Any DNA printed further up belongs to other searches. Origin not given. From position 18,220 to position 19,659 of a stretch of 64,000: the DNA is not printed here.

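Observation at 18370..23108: Three-subunit flavoprotein / Fe-S / GltD-like reductase directly downstream of the deglycosidase cassette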

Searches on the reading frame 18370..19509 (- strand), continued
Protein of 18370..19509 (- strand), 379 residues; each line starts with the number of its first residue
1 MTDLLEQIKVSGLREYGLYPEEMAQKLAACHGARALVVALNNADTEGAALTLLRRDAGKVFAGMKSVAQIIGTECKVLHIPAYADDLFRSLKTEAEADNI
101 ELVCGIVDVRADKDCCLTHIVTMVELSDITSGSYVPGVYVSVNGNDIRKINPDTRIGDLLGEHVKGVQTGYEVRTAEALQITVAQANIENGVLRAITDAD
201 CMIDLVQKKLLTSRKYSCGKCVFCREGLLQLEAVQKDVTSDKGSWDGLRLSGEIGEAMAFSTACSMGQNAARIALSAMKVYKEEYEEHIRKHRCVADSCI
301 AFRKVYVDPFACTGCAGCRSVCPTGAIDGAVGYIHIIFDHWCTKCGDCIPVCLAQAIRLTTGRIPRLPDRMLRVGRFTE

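Call 80: find_homologous_proteins(query=P0280, max_evalue=1e-30)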
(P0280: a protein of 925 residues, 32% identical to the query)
Query P0280 (925 aa): 116 proteins with E <= 1e-30 among 8000 candidates.
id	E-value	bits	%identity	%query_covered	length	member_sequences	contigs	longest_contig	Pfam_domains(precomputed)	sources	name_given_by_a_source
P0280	0.0e+0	2103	100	100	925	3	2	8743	PF01946.24,PF10589.15,PF00890.31,PF07992.21,PF00037.33,PF03486.21,PF13484.12,PF12838.13,PF13237.12,PF13187.12,PF12831.14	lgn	-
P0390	0.0e+0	1896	88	100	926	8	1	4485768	PF14697.12,PF07992.21,PF12837.13,PF03486.21,PF13484.12,PF12838.13,PF12831.14,PF01946.24,PF01266.31,PF10589.15,PF12797.13,PF00890.31,PF00037.33,PF25160.2,PF13237.12,PF13187.12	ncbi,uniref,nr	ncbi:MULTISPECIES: FAD-binding protein [Clostridium]|uniref:FAD-binding protein n=1 Tax=Clostridium 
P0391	0.0e+0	1732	80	100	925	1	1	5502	PF14697.12,PF07992.21,PF12837.13,PF03486.21,PF13484.12,PF12838.13,PF12831.14,PF01946.24,PF01266.31,PF10589.15,PF12797.13,PF00890.31,PF00037.33,PF13237.12,PF13187.12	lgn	-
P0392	0.0e+0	1728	79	100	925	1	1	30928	PF14697.12,PF07992.21,PF12837.13,PF03486.21,PF13484.12,PF12838.13,PF12831.14,PF01946.24,PF01266.31,PF10589.15,PF12797.13,PF00890.31,PF00037.33,PF13237.12,PF13187.12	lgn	-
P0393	0.0e+0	1685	78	100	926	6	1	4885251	PF01946.24,PF01266.31,PF10589.15,PF00890.31,PF07992.21,PF00037.33,PF03486.21,PF13237.12,PF13187.12,PF12831.14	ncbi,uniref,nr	ncbi:FAD-dependent oxidoreductase [Clostridium felsineum]|uniref:FAD-dependent oxidoreductase n=1 Ta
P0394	0.0e+0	1678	78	100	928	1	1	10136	PF07992.21,PF12837.13,PF03486.21,PF13484.12,PF12838.13,PF12831.14,PF01946.24,PF01266.31,PF10589.15,PF12797.13,PF00890.31,PF00037.33,PF13237.12,PF13187.12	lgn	-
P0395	0.0e+0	1376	65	100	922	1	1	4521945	PF01946.24,PF01266.31,PF10589.15,PF00890.31,PF07992.21,PF00037.33,PF03486.21,PF13187.12,PF01134.29,PF12831.14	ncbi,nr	ncbi:fumarate reductase flavoprotein subunit [Lachnospiraceae bacterium KM106-2]|nr:fumarate reducta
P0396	0.0e+0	1288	61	100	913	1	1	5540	PF01946.24,PF01266.31,PF10589.15,PF00890.31,PF07992.21,PF03486.21,PF12831.14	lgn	-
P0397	0.0e+0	1280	61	100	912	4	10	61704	PF01946.24,PF10589.15,PF00890.31,PF07992.21,PF03486.21,PF12831.14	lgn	-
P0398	0.0e+0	1280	61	100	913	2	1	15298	PF07992.21,PF12837.13,PF03486.21,PF12838.13,PF12831.14,PF01946.24,PF01266.31,PF10589.15,PF12797.13,PF00890.31,PF00037.33,PF13237.12,PF13187.12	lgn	-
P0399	0.0e+0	1279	61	100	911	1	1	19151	PF01946.24,PF01266.31,PF10589.15,PF00890.31,PF07992.21,PF03486.21,PF13237.12,PF12831.14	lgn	-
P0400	0.0e+0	1275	61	100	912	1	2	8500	PF01946.24,PF01266.31,PF10589.15,PF00890.31,PF07992.21,PF03486.21,PF13237.12,PF12831.14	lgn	-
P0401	0.0e+0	1272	63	94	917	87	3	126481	PF01946.24,PF01266.31,PF10589.15,PF00890.31,PF07992.21,PF03486.21,PF13237.12,PF12831.14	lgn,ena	-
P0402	0.0e+0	1267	61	100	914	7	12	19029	PF01946.24,PF01266.31,PF10589.15,PF00890.31,PF07992.21,PF00037.33,PF03486.21,PF13484.12,PF12838.13,PF13237.12,PF12831.14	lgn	-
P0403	0.0e+0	1266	60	100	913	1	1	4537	PF01946.24,PF01266.31,PF10589.15,PF00890.31,PF07992.21,PF03486.21,PF13237.12,PF12831.14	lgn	-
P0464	0.0e+0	1071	53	100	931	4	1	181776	PF01946.24,PF01266.31,PF10589.15,PF00890.31,PF07992.21,PF03486.21,PF12838.13,PF12831.14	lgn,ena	-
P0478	2.6e-280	951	48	99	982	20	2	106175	PF01946.24,PF01266.31,PF10589.15,PF12797.13,PF00890.31,PF07992.21,PF12837.13,PF00037.33,PF03486.21,PF12831.14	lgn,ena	-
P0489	5.4e-194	665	61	52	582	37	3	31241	PF01946.24,PF01266.31,PF13450.13,PF00890.31,PF04205.20,PF07992.21,PF03486.21,PF12831.14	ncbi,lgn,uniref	ncbi:MAG: FAD-dependent oxidoreductase [Liquorilactobacillus nagelii]|uniref:FAD-dependent oxidoredu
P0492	4.3e-187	642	58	54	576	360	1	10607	PF01946.24,PF01266.31,PF01593.31,PF13450.13,PF00890.31,PF04205.20,PF07992.21,PF13738.13,PF03486.21,PF01494.26,PF12831.14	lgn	-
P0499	5.4e-157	543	53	52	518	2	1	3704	PF01266.31,PF00890.31,PF07992.21,PF03486.21,PF01134.29,PF12831.14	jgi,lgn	-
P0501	1.9e-124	435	47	52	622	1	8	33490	PF01946.24,PF01266.31,PF13450.13,PF00890.31,PF04205.20,PF07992.21,PF00070.34,PF03486.21,PF12831.14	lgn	-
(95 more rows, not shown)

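Call 81: find_encoding_contigs(protein=P0390, flank=9000, max_places=1)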
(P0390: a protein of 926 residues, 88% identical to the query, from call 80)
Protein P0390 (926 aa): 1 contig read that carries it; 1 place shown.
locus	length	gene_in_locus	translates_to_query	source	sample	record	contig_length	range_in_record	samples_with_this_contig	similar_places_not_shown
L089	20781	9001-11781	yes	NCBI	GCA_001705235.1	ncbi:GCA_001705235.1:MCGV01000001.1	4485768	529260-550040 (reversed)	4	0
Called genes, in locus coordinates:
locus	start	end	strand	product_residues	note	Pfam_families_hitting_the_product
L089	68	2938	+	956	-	PF00270:DEAD (faint), PF13307:Helicase_C_2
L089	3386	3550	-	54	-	PF00301:Rubredoxin, PF21349:RUBY_RBDX (faint)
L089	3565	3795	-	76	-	PF00462:Glutaredoxin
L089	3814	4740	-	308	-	PF00890:FAD_binding_2 (faint), PF01134:GIDA (faint), PF01266:DAO (faint), PF01946:Thi4 (faint), PF07992:Pyr_redox_2, PF13738:Pyr_redox_3, PF00743:FMO-like (weak), PF00070:Pyr_redox, +4 more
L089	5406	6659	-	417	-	PF13556:HTH_30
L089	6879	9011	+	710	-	PF13510:Fer2_4, PF10588:NADH-G_4Fe-4S_3, PF12838:Fer4_7, PF22117:Fer4_Nqo3, PF14691:Fer4_20, PF07992:Pyr_redox_2, PF12831:FAD_oxidored, PF13450:NAD_binding_8, +11 more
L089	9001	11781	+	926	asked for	PF10589:NADH_4Fe-4S, PF00037:Fer4 (weak), PF12838:Fer4_7 (weak), PF13187:Fer4_9 (weak), PF13237:Fer4_10 (weak), PF00890:FAD_binding_2, PF03486:HI0933_like, PF12831:FAD_oxidored, +9 more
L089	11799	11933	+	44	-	-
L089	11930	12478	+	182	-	PF18089:DAPG_hydrolase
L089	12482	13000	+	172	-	PF06496:DUF1097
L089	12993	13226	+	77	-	-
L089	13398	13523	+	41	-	-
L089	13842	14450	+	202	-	PF00440:TetR_N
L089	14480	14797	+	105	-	-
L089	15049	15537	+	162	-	PF01625:PMSR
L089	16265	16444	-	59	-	PF00269:SASP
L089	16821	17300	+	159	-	PF00731:AIRC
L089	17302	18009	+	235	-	PF01259:SAICAR_synt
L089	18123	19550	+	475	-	PF13230:GATase_4 (faint), PF13522:GATase_6, PF13537:GATase_7, PF00156:Pribosyltran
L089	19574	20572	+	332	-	PF00586:AIRS, PF02769:AIRS_C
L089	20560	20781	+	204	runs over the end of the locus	PF00551:Formyl_trans_N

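Call 82: find_encoding_contigs(protein=P0395, flank=9000, max_places=1)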
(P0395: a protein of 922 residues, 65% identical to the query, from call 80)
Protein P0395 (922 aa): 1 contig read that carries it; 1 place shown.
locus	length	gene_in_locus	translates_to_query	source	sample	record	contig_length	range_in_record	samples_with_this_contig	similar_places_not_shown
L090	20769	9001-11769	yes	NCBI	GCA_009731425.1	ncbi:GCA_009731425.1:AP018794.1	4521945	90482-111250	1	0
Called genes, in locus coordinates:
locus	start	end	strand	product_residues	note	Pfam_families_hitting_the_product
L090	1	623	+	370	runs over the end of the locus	PF00155:Aminotran_1_2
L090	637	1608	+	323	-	PF00389:2-Hacid_dh, PF02826:2-Hacid_dh_C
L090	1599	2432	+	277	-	PF19420:DDAH_eukar, PF02274:ADI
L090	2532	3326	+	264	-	PF00497:SBP_bac_3, PF10613:Lig_chan-Glu_bd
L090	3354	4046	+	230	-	PF00528:BPD_transp_1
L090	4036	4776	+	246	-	PF02463:SMC_N (weak), PF00005:ABC_tran, PF09818:ABC_ATPase (faint), PF13304:AAA_21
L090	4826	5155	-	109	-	-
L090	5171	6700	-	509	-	PF13556:HTH_30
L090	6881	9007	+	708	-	PF13510:Fer2_4, PF10588:NADH-G_4Fe-4S_3, PF12838:Fer4_7, PF22117:Fer4_Nqo3, PF14691:Fer4_20, PF01266:DAO, PF07992:Pyr_redox_2, PF13450:NAD_binding_8, +13 more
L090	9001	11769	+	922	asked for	PF00037:Fer4 (faint), PF10589:NADH_4Fe-4S, PF13187:Fer4_9 (weak), PF01946:Thi4 (weak), PF00890:FAD_binding_2, PF01266:DAO, PF03486:HI0933_like, PF12831:FAD_oxidored, +2 more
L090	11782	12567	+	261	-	PF18089:DAPG_hydrolase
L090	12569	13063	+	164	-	PF06496:DUF1097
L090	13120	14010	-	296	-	PF00126:HTH_1, PF03466:LysR_substrate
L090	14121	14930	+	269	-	PF18089:DAPG_hydrolase (weak)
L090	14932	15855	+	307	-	PF03812:KdgT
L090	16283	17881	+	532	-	PF03009:GDPD, PF13653:GDPD_2 (weak)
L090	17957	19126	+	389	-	PF12895:ANAPC3 (faint), PF07719:TPR_2 (faint), PF13181:TPR_8 (faint), PF13432:TPR_16 (weak), PF13424:TPR_12 (weak), PF13432:TPR_16, PF14559:TPR_19, PF00515:TPR_1 (weak), +8 more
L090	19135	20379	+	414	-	PF00350:Dynamin_N (faint), PF13167:GTP-bdg_N, PF16360:GTP-bdg_M, PF00009:GTP_EFTU (faint), PF01926:MMR_HSR1, PF02421:FeoB_N (weak)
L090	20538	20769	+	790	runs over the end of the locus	PF03477:ATP-cone, PF13597:NRDD, PF00462:Glutaredoxin (faint), PF00085:Thioredoxin (weak)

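Call 83: search_protein_families(library=ncbifam, proteins=[L090:11782-12567:+, L090:14121-14930:+, L090:12569-13063:+, L090:9001-11769:+], max_evalue=0.001)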
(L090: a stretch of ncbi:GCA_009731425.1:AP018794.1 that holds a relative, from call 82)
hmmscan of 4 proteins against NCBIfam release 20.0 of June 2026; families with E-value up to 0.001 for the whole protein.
L090:11782-12567:+ (261 aa): 1 family
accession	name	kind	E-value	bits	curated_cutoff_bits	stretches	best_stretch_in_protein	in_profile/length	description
NF047887.1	DHPGHylPhlG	equivalog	8.2e-24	84.2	600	1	13-256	31-288/293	2,4-diacetylphloroglucinol hydrolase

L090:14121-14930:+ (269 aa): 0 families

L090:12569-13063:+ (164 aa): 0 families

L090:9001-11769:+ (922 aa): 94 families (the best 25 are shown)
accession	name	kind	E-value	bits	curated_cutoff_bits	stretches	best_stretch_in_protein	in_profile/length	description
NF053717.1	VnlPnlRedVprA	equivalog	6.4e-93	312.2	600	1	437-916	2-481/481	vinyl phenol reductase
TIGR01813.1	flavo_cyto_c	subfamily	1.6e-54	185.4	285.45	1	443-910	1-443/444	flavocytochrome c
NF005064.0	PRK06481.1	equivalog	1.7e-50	172.2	542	2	441-746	61-359/506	flavocytochrome c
NF006130.0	PRK08274.1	equivalog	1.9e-46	158.9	369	1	439-917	3-462/467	FAD-dependent tricarballylate dehydrogenase TcuA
NF005510.0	PRK07121.1-3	subfamily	4.2e-46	157.7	481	1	440-915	21-488/492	FAD-binding protein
NF004789.0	PRK06134.1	subfamily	1.7e-42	145.8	747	3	783-915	423-569/581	FAD-dependent oxidoreductase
NF005511.0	PRK07121.1-4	equivalog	2.8e-41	141.6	466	2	610-916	253-542/553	FAD-binding protein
NF009478.0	PRK12844.1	equivalog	1.4e-39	135.8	789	2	574-914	210-549/559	3-ketosteroid-delta-1-dehydrogenase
NF005508.0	PRK07121.1-1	equivalog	4.6e-39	134.3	537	2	574-914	175-491/497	FAD-binding protein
NF005509.0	PRK07121.1-2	subfamily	3.8e-37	128.1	630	2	590-914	219-522/527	FAD-binding protein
NF009477.0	PRK12843.1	equivalog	2.6e-36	125.2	758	2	575-914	222-569/578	FAD-dependent oxidoreductase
NF005512.0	PRK07121.1-5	subfamily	1e-35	123.2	812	2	559-914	166-487/489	FAD-binding protein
NF009473.0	PRK12835.1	subfamily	1.6e-34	119.3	837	2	575-918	214-571/585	FAD-binding protein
NF053677.1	Desat2ChcC2Cyan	equivalog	2.8e-33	115.1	900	2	573-917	202-555/558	4-oxocyclohex-2-ene-1-carboxylate 5-dehydrogenase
NF005882.1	PRK07843.1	equivalog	2e-31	109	788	2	575-911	203-545/547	3-oxosteroid 1-dehydrogenase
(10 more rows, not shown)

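Call 84: search_solved_structures(query=L090:11782-12567:+, max_evalue=0.01)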
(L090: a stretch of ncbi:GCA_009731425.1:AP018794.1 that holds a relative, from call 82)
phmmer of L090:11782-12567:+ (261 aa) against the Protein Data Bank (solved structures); distinct sequences matched with E-value up to 0.01: 3.
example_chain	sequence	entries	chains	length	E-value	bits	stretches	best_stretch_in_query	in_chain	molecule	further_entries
5xe5_A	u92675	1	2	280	3.7e-30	108.3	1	13-256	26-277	phloretin hydrolase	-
5xey_A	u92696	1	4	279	3.8e-30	108.3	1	13-255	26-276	phloretin hydrolase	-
3hwp_A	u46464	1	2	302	1.1e-21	80.5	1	13-255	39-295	PhlG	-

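Call 85: find_encoding_contigs(protein=P0401, flank=8000, max_places=1)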
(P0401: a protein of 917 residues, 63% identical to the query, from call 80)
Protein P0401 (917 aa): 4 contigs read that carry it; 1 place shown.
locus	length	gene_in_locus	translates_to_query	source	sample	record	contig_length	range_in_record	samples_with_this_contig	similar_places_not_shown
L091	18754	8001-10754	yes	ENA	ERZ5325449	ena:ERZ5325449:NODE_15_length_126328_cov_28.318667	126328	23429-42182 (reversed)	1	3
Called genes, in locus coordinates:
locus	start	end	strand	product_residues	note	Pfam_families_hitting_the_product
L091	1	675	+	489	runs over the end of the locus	PF13204:Apiosidase, PF12904:Collagen_bind_2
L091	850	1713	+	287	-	PF01261:AP_endonuc_2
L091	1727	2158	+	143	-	PF19906:CGDB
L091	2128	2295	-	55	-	-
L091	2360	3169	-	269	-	PF02311:AraC_binding, PF00165:HTH_AraC (weak), PF12833:HTH_18, PF00165:HTH_AraC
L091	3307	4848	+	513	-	PF01301:Glyco_hydro_35, PF02449:Glyco_hydro_42, PF18120:DUF5597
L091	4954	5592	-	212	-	-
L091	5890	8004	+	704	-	PF13510:Fer2_4, PF10588:NADH-G_4Fe-4S_3, PF12838:Fer4_7, PF22117:Fer4_Nqo3, PF14691:Fer4_20, PF07992:Pyr_redox_2, PF12831:FAD_oxidored, PF13450:NAD_binding_8, +9 more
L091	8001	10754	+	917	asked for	PF10589:NADH_4Fe-4S, PF13237:Fer4_10 (weak), PF01946:Thi4 (weak), PF00890:FAD_binding_2, PF01266:DAO (weak), PF03486:HI0933_like, PF07992:Pyr_redox_2 (faint), PF12831:FAD_oxidored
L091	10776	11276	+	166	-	PF06496:DUF1097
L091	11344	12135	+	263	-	PF18089:DAPG_hydrolase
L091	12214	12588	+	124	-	PF22600:MTPAP-like_central (weak), PF01909:NTP_transf_2, PF18765:Polbeta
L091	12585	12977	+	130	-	PF05168:HEPN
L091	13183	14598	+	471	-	PF00156:Pribosyltran (weak)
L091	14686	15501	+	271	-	PF01381:HTH_3 (weak), PF05685:Uma2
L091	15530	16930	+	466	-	PF01554:MatE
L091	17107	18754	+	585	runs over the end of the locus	PF00012:HSP70, PF06723:MreB_Mbl, PF00012:HSP70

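Call 86: find_encoding_contigs(protein=P0464, flank=8000, max_places=1)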
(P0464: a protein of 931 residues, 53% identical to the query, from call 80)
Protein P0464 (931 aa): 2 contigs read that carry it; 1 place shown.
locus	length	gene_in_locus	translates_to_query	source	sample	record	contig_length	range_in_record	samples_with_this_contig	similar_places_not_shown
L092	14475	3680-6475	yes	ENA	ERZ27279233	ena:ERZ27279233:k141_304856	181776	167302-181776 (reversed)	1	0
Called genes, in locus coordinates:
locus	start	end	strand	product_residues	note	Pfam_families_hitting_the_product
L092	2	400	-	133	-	?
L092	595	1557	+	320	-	PF03358:FMN_red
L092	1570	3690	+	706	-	PF13510:Fer2_4, PF10588:NADH-G_4Fe-4S_3, PF12838:Fer4_7, PF13187:Fer4_9 (weak), PF22117:Fer4_Nqo3, PF14691:Fer4_20, PF07992:Pyr_redox_2, PF13450:NAD_binding_8, +9 more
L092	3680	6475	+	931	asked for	PF10589:NADH_4Fe-4S, PF12838:Fer4_7 (weak), PF01946:Thi4 (faint), PF00890:FAD_binding_2, PF01266:DAO (weak), PF03486:HI0933_like, PF07992:Pyr_redox_2 (faint), PF12831:FAD_oxidored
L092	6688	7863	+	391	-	-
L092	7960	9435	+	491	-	PF00005:ABC_tran, PF13304:AAA_21 (faint), PF00005:ABC_tran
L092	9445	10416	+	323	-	PF02653:BPD_transp_2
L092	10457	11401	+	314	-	PF00258:Flavodoxin_1, PF12641:Flavodoxin_3 (weak), PF12724:Flavodoxin_5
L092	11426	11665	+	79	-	PF00550:PP-binding (weak)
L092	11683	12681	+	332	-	PF01515:PTA_PTB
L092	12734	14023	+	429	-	PF00108:Thiolase_N (weak), PF02803:Thiolase_C (faint), PF22691:Thiolase_C_1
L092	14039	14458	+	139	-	PF12172:zf-ChsH2 (weak)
